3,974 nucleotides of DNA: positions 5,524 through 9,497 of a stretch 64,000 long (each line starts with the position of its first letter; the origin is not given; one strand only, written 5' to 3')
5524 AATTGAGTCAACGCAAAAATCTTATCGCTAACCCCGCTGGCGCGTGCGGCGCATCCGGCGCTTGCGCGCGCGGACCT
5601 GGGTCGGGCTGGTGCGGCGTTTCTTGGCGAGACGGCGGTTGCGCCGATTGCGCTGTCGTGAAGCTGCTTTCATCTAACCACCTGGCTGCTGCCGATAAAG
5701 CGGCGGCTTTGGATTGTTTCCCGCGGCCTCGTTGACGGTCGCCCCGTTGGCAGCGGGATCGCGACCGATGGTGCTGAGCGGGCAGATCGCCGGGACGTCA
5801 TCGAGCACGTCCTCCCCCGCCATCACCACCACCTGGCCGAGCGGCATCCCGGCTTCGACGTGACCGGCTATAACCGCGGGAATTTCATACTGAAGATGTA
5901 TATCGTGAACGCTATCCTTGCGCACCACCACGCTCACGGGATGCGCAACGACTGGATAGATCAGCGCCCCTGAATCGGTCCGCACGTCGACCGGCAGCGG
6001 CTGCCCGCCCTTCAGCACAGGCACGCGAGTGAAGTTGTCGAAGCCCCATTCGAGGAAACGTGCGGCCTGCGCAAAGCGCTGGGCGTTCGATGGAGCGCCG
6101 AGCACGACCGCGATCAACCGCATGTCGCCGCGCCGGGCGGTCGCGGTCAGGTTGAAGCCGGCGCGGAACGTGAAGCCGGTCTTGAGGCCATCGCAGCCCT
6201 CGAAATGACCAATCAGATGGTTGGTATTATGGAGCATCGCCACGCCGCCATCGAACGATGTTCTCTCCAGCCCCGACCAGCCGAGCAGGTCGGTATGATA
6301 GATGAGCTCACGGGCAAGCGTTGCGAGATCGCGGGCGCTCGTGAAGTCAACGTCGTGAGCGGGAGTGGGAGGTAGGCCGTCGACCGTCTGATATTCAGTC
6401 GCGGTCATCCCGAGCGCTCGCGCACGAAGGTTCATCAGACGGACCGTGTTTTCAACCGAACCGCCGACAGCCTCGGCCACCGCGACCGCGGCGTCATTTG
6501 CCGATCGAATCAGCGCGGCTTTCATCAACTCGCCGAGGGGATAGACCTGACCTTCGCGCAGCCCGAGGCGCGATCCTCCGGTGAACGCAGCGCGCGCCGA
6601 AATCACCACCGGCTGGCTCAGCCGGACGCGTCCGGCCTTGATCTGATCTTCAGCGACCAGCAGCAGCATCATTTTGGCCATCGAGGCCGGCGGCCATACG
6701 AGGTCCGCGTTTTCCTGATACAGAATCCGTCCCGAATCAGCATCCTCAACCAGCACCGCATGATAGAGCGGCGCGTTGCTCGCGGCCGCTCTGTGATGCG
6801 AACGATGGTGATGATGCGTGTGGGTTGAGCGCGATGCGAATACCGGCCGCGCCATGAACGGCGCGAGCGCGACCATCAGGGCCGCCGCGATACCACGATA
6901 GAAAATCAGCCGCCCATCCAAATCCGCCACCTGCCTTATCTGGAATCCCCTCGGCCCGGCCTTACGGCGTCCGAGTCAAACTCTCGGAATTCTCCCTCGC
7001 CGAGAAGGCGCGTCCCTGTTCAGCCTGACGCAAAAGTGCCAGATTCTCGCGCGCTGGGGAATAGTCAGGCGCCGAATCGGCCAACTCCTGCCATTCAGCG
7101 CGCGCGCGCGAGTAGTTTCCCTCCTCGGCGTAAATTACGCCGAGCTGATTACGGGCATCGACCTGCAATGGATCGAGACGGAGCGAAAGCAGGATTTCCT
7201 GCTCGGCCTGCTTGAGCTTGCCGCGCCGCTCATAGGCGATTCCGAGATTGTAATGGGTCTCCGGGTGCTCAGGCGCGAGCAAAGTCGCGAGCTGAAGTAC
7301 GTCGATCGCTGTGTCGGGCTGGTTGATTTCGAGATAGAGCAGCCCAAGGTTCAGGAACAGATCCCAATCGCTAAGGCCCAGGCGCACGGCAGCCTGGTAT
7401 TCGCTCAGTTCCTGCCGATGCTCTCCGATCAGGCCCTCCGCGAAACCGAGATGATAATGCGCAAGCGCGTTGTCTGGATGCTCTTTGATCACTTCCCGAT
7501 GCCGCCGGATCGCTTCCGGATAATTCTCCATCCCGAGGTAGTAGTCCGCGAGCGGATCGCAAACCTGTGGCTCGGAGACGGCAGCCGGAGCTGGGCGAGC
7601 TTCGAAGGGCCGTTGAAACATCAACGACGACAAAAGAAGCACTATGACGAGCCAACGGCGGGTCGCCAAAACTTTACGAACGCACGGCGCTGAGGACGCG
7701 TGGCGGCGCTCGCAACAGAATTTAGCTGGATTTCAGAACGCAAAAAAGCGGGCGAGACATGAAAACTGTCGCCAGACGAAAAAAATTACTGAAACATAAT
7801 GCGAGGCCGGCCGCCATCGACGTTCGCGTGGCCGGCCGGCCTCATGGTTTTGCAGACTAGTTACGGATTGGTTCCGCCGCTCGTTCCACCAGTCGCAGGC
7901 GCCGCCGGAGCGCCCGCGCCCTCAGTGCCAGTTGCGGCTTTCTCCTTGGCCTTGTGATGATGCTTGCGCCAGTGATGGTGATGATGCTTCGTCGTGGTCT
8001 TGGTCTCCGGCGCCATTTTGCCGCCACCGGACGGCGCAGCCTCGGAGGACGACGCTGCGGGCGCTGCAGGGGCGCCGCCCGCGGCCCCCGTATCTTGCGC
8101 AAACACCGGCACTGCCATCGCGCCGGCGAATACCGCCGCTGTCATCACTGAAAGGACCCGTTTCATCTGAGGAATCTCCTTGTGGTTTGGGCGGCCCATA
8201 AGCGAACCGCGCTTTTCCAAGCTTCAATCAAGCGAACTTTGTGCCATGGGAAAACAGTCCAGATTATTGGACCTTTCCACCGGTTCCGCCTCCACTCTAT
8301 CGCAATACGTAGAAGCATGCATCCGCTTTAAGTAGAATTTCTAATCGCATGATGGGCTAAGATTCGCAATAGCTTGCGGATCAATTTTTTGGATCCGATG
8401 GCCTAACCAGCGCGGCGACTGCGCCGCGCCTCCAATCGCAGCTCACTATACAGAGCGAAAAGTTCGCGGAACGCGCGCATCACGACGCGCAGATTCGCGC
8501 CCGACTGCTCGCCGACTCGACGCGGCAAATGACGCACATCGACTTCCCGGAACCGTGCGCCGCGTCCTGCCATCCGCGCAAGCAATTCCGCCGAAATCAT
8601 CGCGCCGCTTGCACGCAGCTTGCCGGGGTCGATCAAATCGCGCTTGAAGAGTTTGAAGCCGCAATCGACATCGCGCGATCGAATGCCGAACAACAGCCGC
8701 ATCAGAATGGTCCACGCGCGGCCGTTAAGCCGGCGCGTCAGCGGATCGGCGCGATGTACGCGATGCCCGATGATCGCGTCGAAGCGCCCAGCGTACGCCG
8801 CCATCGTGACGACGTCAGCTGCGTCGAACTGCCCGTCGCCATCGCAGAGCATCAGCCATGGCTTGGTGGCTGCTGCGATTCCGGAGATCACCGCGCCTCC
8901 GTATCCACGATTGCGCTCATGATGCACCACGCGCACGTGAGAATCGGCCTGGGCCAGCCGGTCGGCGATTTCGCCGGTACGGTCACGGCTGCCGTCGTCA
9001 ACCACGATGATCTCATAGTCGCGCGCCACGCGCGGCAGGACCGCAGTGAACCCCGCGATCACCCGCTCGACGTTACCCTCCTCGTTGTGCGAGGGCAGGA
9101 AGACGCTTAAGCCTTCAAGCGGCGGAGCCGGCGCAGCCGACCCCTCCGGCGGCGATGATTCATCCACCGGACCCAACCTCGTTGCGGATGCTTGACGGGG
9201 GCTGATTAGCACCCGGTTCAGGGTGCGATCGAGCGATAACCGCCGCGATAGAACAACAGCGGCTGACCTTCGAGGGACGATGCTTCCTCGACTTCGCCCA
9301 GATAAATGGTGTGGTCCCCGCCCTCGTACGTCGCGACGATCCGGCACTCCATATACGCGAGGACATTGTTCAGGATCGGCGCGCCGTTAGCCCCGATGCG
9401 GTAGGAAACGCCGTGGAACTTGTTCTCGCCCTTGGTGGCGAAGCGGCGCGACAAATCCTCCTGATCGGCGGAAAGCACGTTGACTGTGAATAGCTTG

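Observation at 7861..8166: Recurring histidine-rich tracts in at least four envelope or chaperone proteins in this window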

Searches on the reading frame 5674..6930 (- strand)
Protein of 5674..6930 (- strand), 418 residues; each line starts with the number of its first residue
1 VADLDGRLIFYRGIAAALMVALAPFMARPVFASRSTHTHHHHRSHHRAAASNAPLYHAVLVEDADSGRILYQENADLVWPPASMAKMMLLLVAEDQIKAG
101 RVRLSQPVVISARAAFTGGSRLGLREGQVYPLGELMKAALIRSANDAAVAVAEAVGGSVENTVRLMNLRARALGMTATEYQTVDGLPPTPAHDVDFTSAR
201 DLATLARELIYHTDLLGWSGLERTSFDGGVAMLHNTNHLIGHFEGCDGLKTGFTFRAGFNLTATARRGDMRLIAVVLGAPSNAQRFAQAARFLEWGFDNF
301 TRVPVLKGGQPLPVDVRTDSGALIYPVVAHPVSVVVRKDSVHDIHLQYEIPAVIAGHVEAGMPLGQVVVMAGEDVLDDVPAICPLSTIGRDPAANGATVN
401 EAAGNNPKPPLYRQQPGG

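Call 7: search_protein_families(library=pfam, proteins=[window:5674-6930:-], max_evalue=0.01)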
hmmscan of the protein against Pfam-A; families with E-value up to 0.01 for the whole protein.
window:5674-6930:- (418 aa): 3 families
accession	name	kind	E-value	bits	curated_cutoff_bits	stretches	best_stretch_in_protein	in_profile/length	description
PF00768.25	Peptidase_S11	-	2e-55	188.3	27.6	1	57-280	14-238/239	D-alanyl-D-alanine carboxypeptidase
PF13354.11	Beta-lactamase2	-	8.8e-16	58.3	22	1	59-210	2-147/214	Beta-lactamase enzyme family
PF07943.18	PBP5_C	-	0.0031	18.1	21.2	1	305-383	6-85/91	Penicillin-binding protein 5, C-terminal domain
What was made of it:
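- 5674..6930 (-): DacC/PBP5-type D-Ala-D-Ala carboxypeptidase (Peptidase_S11). Pfam PF00768 at E 2e-55 (call 7).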

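Call 13: find_related_loci(query=window:5674-6930:-, collection=genome_contigs, flank=10000)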
Query window:5674-6930:- (418 aa) in genome_contigs; peptide patterns used: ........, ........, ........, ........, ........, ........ (x = any residue, [..] = any of these).
600 stretches matched a pattern (row limit reached: there are more); 409 encode a relative of the query (tblastn E <= 1e-3); the best 80 are kept; 80 distinct loci.
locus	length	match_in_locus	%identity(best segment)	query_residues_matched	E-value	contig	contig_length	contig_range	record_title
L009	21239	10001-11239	77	1-409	0e+0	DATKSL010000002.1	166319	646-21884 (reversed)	MAG TPA_asm: Candidatus Binataceae bacterium isolate SMAG_U14053 k141_525888, whole genome shotgun sequence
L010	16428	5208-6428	61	1-412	1e-156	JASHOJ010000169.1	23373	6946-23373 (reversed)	MAG: Candidatus Binataceae bacterium isolate JOPF020 JOPF_NEAR_contig_672026, whole genome shotgun sequence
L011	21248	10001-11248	59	1-414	1e-150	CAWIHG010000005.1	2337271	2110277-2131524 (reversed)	MAG: uncultured delta proteobacterium isolate MFD05502.bin.1.2 genome assembly, contig: contig_34688, whole genome shotg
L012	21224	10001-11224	58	5-416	2e-149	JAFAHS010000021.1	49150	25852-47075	MAG: Deltaproteobacteria bacterium isolate CP_BE_BS_27 BE_BS_k147_1218476, whole genome shotgun sequence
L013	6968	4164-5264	62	40-409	6e-147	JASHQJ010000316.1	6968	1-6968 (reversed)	MAG: Candidatus Binataceae bacterium isolate JOPF072 JOPF_AWAY_contig_843102, whole genome shotgun sequence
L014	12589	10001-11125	61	32-409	2e-146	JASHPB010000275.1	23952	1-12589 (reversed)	MAG: Candidatus Binataceae bacterium isolate JOPF038 JOPF_NEAR_contig_991787, whole genome shotgun sequence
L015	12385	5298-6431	60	4-385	8e-144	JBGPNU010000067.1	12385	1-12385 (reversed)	MAG: Candidatus Binatus sp. isolate OBJ_0618_7090110_207 k141_3248137_length_12385_cov_16.8291, whole genome shotgun seq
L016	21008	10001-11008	65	51-386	2e-141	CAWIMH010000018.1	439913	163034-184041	MAG: uncultured proteobacterium isolate MFD05377.bin.1.214 genome assembly, contig: contig_43069, whole genome shotgun s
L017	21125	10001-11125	60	15-386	4e-141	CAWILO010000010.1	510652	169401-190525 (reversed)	MAG: uncultured delta proteobacterium isolate MFD03346.bin.1.66 genome assembly, contig: contig_26054, whole genome shot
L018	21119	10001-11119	61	16-386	5e-141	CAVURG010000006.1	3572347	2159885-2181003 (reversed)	MAG: uncultured delta proteobacterium isolate MFD01299.bin.2.36 genome assembly, contig: contig_3968, whole genome shotg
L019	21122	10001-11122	59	35-412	2e-140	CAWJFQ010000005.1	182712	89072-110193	MAG: uncultured delta proteobacterium isolate MFD03399.bin.2.69 genome assembly, contig: contig_25318, whole genome shot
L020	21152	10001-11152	59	7-386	4e-140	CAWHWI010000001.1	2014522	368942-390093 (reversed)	MAG: uncultured delta proteobacterium isolate MFD04463.bin.1.219 genome assembly, contig: contig_17539, whole genome sho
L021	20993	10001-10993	65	55-386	4e-140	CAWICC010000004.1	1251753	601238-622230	MAG: uncultured delta proteobacterium isolate MFD09495.bin.2.82 genome assembly, contig: contig_2008, whole genome shotg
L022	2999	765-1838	60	54-418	2e-146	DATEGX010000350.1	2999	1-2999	MAG TPA_asm: Candidatus Binataceae bacterium isolate SMAG_U8796 k141_422198, whole genome shotgun sequence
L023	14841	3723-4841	59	16-386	4e-139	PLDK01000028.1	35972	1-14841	MAG: Deltaproteobacteria bacterium isolate palsa_1114 73.20111000_P2D.7_contig_5303, whole genome shotgun sequence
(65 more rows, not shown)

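Call 59: search_protein_families(library=ncbifam, proteins=[window:5674-6930:-], max_evalue=0.1)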
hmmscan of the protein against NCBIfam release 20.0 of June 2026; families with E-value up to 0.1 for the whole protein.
window:5674-6930:- (418 aa): 14 families
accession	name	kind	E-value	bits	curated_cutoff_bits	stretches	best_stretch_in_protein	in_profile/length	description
NF007445.0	PRK10001.1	equivalog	5.5e-41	140.6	765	1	57-307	40-292/400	serine-type D-Ala-D-Ala carboxypeptidase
NF008059.0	PRK10793.1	equivalog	3.2e-39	134.8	694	1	60-310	50-302/403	D-alanyl-D-alanine carboxypeptidase DacA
NF008489.0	PRK11397.1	equivalog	2.5e-38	131.8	610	1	58-312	39-295/389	serine-type D-Ala-D-Ala carboxypeptidase DacD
NF038273.1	strep_PBP3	exception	1.6e-32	113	490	1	54-348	27-343/407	D-alanyl-D-alanine carboxypeptidase PBP3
NF038258.2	PBP4_Staph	exception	3e-30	105.3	500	1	58-291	43-291/366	penicillin-binding protein PBP4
NF008668.0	PRK11669.1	equivalog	8.3e-19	67.8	294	1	38-295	30-279/316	D-alanyl-D-alanine endopeptidase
NF033103.1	bla_class_A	equivalog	3.6e-05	23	200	1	59-211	15-164/257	class A beta-lactamase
NF000471.1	vanY_of_D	exception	0.00013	21.3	625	1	60-210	103-258/354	transpeptidase-like D-Ala-D-Ala carboxypeptidase VanY-D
NF000531.2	blaTEM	exception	0.00048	19.7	625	1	19-210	7-192/286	TEM family class A beta-lactamase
NF000505.2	blaGIL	exception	0.0086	15.3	640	1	63-209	46-189/286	GIL family class A beta-lactamase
NF051480.1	OKP-D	exception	0.017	14.6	650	1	63-193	46-175/286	OKP-D family broad-spectrum class A beta-lactamase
NF012143.0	SHV_LEN_OKP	exception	0.062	12.6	535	0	63-210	45-189/285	SHV/LEN/OKP family class A beta-lactamase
NF038309.1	HisXaaSer_A3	equivalog_domain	0.063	13.1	65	0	17-49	30-63/81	His-Xaa-Ser repeat protein HxsA3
NF000285.3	SHV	exception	0.092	12.1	640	0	62-205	44-185/285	SHV family class A beta-lactamase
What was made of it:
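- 5674..6930 (-): NCBIfam DacA/DacC/DacD-type hits (call 59).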

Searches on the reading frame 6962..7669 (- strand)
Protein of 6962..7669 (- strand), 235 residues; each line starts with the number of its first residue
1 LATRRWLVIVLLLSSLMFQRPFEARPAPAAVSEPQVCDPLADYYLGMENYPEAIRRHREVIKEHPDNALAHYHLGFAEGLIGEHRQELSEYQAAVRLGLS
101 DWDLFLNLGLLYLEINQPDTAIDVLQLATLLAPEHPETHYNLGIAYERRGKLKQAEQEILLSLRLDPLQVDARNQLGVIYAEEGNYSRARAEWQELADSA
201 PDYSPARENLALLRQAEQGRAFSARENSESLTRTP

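Call 7: search_protein_families(library=pfam, proteins=[window:6962-7669:-], max_evalue=0.01)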
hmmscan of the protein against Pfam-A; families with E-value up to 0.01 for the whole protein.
window:6962-7669:- (235 aa): 16 families
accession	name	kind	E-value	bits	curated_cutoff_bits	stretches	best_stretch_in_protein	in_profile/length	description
PF13431.12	TPR_17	-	4.7e-20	70.6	24.4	2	129-157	6-34/34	Tetratricopeptide repeat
PF13432.12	TPR_16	-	2.9e-18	66.4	32.7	3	106-167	1-62/65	Tetratricopeptide repeat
PF13414.12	TPR_11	-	6.2e-16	58.3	26.8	2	109-150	1-42/42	TPR repeat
PF07719.23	TPR_2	-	1.4e-15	56.5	27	2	136-167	1-32/34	Tetratricopeptide repeat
PF00515.34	TPR_1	-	7.4e-14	51.3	27.8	1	136-166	1-31/34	Tetratricopeptide repeat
PF13428.12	TPR_14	-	8.9e-14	51.1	23.5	1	103-143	2-42/44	Tetratricopeptide repeat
PF14559.12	TPR_19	-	4.3e-13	49.8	25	1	116-159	5-48/68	Tetratricopeptide repeat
PF13181.12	TPR_8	-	6.5e-12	45.1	25.7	0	104-135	3-34/34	Tetratricopeptide repeat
PF13174.12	TPR_6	-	6.5e-10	39.4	26.3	0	175-202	5-32/33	Tetratricopeptide repeat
PF13371.12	TPR_9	-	8.4e-10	39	35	1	110-157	3-50/73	Tetratricopeptide repeat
PF13424.12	TPR_12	-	9.1e-10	39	30.1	1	106-157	7-66/77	Tetratricopeptide repeat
PF13176.12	TPR_7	-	9.1e-10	38.3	27.9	0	105-137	2-36/36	Tetratricopeptide repeat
PF23914.1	TPR_CcmH_CycH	-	1.7e-07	31.7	42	1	87-205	31-156/158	Cytochrome c-type biogenesis protein H TPR domain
PF24575.1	TPR_Slam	-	4.3e-06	27.5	35.2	0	177-213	54-90/104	Surface lipoprotein assembly modifier, N-terminal TPR repeats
PF13374.12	TPR_10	-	1.4e-05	25.4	27.5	0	171-191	3-23/42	Tetratricopeptide repeat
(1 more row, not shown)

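Call 59: search_protein_families(library=ncbifam, proteins=[window:6962-7669:-], max_evalue=0.1)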
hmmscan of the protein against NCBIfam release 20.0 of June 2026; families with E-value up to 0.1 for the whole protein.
window:6962-7669:- (235 aa): 30 families (the best 25 are shown)
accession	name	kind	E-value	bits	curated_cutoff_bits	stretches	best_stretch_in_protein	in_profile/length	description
TIGR02917.1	PEP_TPR_lipo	equivalog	5.3e-17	61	312.2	2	108-217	709-817/899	XrtA/PEP-CTERM system TPR-repeat protein PrsT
NF040959.1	MamA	equivalog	8e-17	61.4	200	2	35-126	106-197/204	magnetosome protein MamA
NF033758.1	gliding_GltE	equivalog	1e-14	54.3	225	2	136-217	86-169/411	adventurous gliding motility TPR repeat lipoprotein GltE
TIGR02521.1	type_IV_pilW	equivalog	3.5e-14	52.9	154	2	106-174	35-103/234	type IV pilus biogenesis/stability protein PilW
NF033762.1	social_mot_Tgl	equivalog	1.5e-12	47.4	225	2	136-220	31-115/252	social motility TPR repeat lipoprotein Tgl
NF002725.1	PRK02603.1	equivalog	1.7e-09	38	143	1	62-157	29-127/173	photosystem I assembly protein Ycf3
NF047507.1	TPR_BatC_Lepto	exception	6e-09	35.7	175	2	169-229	95-155/214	TPR repeat-containing protein BatC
NF008391.2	PRK11189.1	equivalog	2.2e-08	33.9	250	2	123-212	52-141/297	lipoprotein NlpI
NF052415.1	T3SS_chap_SctY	equivalog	1.9e-07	31.6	70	1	103-157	7-61/106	type III secretion apparatus assembly chaperone SctY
NF033920.0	C39_PA2778_fam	equivalog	3.1e-07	30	150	1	83-165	171-253/255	PA2778 family cysteine peptidase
TIGR02795.1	tol_pal_ybgF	equivalog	7.5e-07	29.8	90.1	1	135-208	38-114/119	tol-pal system protein YbgF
NF047371.1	FlcA_CTERM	equivalog_domain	2.7e-06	26.1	300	1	104-202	440-539/646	periplasmic flagellar collar protein FlcA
TIGR02552.1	LcrH_SycD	equivalog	3.6e-06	26.7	104.8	1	99-165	49-115/136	SycD/LcrH family type III secretion system chaperone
NF008757.0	PRK11788.1-5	equivalog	5e-06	25.9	363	1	109-218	42-155/388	lipopolysaccharide assembly protein LapB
NF008755.0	PRK11788.1-3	equivalog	1.1e-05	24.9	430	1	109-210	43-147/388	lipopolysaccharide assembly protein LapB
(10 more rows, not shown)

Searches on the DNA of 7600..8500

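Call 55: search_rna_families(source=window, start=7600, end=8500, threshold=evalue, max_evalue=1)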
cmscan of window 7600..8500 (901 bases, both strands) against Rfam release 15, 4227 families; matches with E-value up to 1: 0.
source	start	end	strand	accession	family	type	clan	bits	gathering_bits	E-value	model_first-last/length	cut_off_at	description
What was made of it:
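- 8191..8210 (-): GC-rich hairpin in the 5' untranslated region, just upstream of the ribosome-binding site AAGGAG (8176-8181). No Rfam family matches (call 55).
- Tried and rejected: Rfam found nothing around the small gene (call 55), so there is no metal riboswitch.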

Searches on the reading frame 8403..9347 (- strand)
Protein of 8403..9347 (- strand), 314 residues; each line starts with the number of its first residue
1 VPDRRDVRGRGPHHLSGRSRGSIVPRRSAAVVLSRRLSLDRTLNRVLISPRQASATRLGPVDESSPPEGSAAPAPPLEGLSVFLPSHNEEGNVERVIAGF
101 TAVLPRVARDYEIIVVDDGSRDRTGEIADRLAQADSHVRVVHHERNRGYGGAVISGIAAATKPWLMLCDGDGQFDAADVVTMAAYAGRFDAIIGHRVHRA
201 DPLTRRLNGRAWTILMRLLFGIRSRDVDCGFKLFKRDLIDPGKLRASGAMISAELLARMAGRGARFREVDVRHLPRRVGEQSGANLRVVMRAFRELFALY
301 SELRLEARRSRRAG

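Call 7: search_protein_families(library=pfam, proteins=[window:8403-9347:-], max_evalue=0.01)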
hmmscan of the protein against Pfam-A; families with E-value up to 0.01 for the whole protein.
window:8403-9347:- (314 aa): 3 families
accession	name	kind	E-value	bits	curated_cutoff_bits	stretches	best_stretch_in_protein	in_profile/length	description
PF00535.33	Glycos_transf_2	-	4.5e-29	102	23.3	1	81-239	1-164/168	Glycosyl transferase family 2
PF13641.12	Glyco_tranf_2_3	-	3.1e-05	24.5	27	1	80-172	3-97/230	Glycosyltransferase like family 2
PF13704.12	Glyco_tranf_2_4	-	0.0011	19.8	27.5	1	112-171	21-81/98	Glycosyl transferase family 2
